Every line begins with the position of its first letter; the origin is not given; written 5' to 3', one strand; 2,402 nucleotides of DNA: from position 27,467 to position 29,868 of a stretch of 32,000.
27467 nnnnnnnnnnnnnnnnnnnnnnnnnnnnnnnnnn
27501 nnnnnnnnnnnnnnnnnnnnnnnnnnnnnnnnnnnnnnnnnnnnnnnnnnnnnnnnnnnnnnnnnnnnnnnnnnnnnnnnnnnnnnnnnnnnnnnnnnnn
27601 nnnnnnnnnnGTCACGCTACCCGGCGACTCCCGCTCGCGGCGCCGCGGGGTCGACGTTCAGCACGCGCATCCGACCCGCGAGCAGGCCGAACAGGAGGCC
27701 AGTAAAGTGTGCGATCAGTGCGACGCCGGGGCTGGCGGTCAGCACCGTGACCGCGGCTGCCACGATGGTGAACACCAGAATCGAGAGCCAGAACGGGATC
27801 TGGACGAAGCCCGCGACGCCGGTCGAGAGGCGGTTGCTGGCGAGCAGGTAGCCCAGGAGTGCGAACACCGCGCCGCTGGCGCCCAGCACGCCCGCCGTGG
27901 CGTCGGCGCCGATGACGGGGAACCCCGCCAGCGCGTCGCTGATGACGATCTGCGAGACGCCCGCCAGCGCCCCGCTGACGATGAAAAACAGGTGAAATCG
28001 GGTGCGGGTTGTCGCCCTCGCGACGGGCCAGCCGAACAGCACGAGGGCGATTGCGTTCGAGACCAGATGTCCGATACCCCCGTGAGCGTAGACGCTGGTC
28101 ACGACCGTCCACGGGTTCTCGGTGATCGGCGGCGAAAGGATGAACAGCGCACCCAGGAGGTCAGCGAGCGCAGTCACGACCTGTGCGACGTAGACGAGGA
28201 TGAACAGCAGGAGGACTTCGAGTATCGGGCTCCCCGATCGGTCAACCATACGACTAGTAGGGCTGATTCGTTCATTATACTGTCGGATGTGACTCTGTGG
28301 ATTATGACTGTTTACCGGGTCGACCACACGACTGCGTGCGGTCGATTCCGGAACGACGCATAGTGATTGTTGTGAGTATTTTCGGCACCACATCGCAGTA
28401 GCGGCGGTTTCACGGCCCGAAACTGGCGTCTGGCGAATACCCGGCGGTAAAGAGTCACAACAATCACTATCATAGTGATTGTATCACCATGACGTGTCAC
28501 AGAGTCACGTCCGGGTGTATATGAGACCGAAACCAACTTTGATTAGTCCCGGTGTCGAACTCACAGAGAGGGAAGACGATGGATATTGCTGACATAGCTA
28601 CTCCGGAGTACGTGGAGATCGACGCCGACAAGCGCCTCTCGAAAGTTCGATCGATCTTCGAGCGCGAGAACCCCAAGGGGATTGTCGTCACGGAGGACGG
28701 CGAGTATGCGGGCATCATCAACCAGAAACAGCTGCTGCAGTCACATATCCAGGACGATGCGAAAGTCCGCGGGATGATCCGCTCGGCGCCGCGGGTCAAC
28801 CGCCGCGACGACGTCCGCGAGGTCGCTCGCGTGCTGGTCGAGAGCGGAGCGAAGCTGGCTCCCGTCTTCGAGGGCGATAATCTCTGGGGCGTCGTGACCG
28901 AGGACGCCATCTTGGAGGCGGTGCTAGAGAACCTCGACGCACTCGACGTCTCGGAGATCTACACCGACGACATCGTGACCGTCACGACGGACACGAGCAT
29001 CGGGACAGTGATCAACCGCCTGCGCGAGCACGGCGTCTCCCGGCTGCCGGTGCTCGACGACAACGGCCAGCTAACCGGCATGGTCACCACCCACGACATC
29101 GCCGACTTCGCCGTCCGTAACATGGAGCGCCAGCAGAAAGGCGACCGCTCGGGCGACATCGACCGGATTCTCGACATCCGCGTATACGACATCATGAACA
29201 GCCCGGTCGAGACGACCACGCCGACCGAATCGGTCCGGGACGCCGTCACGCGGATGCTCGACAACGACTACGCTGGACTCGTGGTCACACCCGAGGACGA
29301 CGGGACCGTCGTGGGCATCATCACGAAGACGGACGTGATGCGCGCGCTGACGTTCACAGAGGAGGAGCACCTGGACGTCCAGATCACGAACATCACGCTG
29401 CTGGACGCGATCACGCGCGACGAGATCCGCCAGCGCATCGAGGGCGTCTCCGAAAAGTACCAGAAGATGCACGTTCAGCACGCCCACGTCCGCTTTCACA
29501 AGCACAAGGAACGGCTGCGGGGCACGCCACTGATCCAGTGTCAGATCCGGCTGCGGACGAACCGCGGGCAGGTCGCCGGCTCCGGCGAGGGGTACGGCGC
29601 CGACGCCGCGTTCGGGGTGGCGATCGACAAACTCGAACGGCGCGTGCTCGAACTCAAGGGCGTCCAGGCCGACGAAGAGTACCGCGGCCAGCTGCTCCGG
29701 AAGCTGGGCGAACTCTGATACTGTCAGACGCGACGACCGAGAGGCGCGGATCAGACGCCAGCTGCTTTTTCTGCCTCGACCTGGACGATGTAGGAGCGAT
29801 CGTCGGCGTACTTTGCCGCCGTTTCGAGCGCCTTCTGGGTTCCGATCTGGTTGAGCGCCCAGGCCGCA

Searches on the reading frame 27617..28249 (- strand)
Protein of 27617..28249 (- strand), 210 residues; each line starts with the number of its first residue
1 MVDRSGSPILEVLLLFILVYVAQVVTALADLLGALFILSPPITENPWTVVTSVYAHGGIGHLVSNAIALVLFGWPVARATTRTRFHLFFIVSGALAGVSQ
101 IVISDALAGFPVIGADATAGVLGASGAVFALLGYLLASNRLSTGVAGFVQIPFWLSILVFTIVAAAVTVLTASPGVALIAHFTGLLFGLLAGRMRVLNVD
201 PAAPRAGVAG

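Call 71: search_protein_families(library=pfam, proteins=[window:27617-28249:-], max_evalue=0.001)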
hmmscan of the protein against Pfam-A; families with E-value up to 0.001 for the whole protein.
window:27617-28249:- (210 aa): 1 family
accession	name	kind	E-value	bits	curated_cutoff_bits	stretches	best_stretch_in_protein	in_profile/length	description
PF01694.28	Rhomboid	-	1.2e-22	81.1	22.6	1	45-194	3-139/143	Rhomboid domain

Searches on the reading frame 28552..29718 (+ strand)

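Call 71: search_protein_families(library=pfam, proteins=[window:28552-29718:+], max_evalue=0.001)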
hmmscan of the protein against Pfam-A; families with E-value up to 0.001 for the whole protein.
window:28552-29718:+ (388 aa): 2 families
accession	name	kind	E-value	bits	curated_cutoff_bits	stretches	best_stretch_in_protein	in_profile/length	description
PF00571.33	CBS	-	1.5e-43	147.3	24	4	133-186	1-54/57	CBS domain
PF02482.25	Ribosomal_S30AE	-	3.4e-05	24.9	23.7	1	289-369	15-84/88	Sigma 54 modulation protein / S30EA ribosomal protein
